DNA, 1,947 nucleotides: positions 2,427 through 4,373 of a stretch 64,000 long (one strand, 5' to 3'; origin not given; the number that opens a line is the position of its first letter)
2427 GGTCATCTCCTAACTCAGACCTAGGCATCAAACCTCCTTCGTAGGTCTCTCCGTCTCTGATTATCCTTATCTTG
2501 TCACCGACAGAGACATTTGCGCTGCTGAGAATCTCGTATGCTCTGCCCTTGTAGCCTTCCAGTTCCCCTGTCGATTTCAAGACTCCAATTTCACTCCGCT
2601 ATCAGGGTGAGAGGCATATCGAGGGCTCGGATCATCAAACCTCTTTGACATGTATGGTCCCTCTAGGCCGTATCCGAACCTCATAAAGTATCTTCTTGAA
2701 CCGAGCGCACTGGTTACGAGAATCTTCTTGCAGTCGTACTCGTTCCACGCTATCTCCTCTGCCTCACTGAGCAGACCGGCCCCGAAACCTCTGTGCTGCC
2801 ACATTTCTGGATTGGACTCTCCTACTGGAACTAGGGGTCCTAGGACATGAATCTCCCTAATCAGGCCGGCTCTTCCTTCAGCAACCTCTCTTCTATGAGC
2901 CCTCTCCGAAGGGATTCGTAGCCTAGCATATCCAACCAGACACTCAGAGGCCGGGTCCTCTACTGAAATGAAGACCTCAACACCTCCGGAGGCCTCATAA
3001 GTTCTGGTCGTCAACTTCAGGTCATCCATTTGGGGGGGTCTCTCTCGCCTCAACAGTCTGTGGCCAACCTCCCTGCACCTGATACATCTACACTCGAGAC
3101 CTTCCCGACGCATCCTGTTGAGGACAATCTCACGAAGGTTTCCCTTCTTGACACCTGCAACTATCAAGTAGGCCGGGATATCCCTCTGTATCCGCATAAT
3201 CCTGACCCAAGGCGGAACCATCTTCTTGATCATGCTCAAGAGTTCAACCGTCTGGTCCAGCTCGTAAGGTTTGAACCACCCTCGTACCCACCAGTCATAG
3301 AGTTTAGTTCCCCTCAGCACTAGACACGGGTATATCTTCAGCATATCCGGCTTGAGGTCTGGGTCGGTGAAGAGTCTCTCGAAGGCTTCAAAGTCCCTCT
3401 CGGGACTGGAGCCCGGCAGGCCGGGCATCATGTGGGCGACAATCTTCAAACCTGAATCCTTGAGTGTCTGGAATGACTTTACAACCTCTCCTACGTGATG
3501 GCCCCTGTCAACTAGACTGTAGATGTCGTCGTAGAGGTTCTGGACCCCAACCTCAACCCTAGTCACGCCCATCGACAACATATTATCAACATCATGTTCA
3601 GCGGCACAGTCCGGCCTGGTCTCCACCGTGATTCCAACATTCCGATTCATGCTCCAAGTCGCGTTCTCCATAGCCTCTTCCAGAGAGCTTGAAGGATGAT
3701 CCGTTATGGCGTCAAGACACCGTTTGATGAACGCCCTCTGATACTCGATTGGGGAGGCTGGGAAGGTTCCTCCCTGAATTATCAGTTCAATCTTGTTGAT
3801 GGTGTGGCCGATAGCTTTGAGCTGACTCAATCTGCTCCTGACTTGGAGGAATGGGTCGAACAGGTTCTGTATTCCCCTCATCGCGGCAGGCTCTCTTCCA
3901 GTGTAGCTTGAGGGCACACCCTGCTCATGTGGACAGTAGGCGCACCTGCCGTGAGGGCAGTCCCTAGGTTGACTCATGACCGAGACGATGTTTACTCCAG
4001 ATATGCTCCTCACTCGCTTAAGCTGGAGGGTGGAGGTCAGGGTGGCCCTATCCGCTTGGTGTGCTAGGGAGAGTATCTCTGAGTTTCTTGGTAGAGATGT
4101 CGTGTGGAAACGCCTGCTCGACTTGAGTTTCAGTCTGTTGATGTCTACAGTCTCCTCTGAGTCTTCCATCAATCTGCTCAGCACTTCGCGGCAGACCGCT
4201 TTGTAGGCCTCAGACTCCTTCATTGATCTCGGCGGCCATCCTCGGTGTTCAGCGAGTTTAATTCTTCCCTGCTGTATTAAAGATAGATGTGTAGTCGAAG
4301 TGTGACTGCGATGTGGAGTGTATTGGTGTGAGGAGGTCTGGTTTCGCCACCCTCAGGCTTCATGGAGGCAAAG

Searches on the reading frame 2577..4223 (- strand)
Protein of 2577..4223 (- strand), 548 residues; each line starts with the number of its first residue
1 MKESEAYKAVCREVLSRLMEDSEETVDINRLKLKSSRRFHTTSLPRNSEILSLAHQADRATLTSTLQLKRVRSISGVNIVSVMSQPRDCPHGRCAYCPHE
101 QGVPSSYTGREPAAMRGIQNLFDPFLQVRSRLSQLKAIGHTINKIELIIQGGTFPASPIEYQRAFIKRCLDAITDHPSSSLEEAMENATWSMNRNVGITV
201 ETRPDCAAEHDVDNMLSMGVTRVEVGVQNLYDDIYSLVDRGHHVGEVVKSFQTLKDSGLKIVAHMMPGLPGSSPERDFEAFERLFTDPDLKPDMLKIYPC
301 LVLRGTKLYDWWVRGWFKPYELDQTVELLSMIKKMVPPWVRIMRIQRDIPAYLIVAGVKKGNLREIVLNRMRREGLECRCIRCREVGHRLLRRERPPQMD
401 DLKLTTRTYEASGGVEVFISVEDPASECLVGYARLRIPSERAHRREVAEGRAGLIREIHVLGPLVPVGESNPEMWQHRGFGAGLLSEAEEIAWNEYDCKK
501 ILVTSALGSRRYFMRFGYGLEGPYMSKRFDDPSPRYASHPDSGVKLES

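Call 14: find_encoding_contigs(protein=window:2577-4223:-, flank=2000, max_places=4)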
Protein window:2577-4223:- (548 aa): 22 contigs read that carry it; 4 places shown.
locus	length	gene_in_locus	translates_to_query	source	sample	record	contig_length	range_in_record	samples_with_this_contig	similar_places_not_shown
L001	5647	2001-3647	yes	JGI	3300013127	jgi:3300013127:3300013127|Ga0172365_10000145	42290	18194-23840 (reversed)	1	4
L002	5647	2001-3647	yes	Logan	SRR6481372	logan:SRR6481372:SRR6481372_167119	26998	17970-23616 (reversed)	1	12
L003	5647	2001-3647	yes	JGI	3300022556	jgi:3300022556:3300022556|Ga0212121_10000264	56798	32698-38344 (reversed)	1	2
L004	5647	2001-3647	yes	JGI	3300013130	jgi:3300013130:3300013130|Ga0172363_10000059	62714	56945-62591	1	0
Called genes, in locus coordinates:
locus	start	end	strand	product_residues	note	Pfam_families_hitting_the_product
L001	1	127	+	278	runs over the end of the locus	PF10418:DHODB_Fe-S_bind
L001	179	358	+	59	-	PF04758:Ribosomal_S30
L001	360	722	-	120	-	-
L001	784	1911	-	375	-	PF05559:DUF763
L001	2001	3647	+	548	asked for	PF23613:ELP3_N, PF04055:Radical_SAM, PF16199:Radical_SAM_C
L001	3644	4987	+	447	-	PF18195:GatD_N, PF00710:Asparaginase, PF17763:Asparaginase_C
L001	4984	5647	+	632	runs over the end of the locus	PF02934:GatB_N, PF02938:GAD, PF02637:GatB_Yqey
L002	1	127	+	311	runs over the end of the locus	PF10418:DHODB_Fe-S_bind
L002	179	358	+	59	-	PF04758:Ribosomal_S30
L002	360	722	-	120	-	-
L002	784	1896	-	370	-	PF05559:DUF763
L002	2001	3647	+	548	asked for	PF23613:ELP3_N, PF04055:Radical_SAM, PF16199:Radical_SAM_C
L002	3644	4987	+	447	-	PF18195:GatD_N, PF00710:Asparaginase, PF17763:Asparaginase_C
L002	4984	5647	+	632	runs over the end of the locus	PF02934:GatB_N, PF02938:GAD, PF02637:GatB_Yqey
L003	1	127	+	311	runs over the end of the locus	PF10418:DHODB_Fe-S_bind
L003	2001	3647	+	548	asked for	PF23613:ELP3_N, PF04055:Radical_SAM, PF16199:Radical_SAM_C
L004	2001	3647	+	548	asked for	PF23613:ELP3_N, PF04055:Radical_SAM, PF16199:Radical_SAM_C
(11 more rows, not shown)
